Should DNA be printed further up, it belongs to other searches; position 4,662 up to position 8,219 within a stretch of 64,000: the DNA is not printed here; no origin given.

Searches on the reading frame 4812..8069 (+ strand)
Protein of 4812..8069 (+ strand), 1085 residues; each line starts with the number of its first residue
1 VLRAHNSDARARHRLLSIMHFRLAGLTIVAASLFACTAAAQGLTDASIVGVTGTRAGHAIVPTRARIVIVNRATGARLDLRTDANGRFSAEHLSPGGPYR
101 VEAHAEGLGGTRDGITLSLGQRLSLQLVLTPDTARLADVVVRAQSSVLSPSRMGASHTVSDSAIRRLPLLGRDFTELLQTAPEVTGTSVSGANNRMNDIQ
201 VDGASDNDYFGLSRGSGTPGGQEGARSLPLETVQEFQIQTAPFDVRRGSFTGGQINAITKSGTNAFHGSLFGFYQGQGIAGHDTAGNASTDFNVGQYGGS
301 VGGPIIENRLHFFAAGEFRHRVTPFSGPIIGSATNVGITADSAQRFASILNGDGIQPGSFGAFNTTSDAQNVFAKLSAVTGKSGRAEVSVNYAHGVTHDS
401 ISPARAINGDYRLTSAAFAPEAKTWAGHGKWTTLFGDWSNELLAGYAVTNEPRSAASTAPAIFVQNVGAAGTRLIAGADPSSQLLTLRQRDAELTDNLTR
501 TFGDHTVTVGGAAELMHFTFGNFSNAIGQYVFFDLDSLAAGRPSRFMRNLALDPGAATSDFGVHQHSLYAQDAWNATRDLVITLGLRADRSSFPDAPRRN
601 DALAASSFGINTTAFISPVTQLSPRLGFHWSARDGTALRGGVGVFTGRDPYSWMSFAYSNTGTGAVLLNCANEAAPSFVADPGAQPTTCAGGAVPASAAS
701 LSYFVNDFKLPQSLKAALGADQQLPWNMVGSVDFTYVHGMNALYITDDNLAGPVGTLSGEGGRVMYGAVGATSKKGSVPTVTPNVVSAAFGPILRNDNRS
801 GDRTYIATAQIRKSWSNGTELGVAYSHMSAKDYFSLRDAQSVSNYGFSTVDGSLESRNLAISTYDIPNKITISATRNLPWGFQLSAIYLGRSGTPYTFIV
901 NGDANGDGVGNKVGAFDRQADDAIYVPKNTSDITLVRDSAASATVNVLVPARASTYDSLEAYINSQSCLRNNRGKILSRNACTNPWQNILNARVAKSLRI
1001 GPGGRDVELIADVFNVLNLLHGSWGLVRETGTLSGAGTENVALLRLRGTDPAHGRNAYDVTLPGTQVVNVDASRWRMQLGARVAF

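Call 84: search_protein_families(library=pfam, proteins=[window:4812-8069:+], max_evalue=0.001)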
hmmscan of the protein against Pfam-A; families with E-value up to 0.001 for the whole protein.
window:4812-8069:+ (1085 aa): 3 families
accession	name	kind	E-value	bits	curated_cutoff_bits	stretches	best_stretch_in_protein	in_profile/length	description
PF25183.1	OMP_b-brl_4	-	1.8e-52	179.2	30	2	451-1018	252-807/838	Outer membrane beta barrel domain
PF13620.12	CarboxypepD_reg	-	4.1e-10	40.3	32.3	1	63-130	15-82/82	Carboxypeptidase regulatory-like domain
PF00593.30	TonB_dep_Rec_b-barrel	-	1.8e-06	28.6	27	1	422-643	60-238/436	TonB dependent receptor-like, beta-barrel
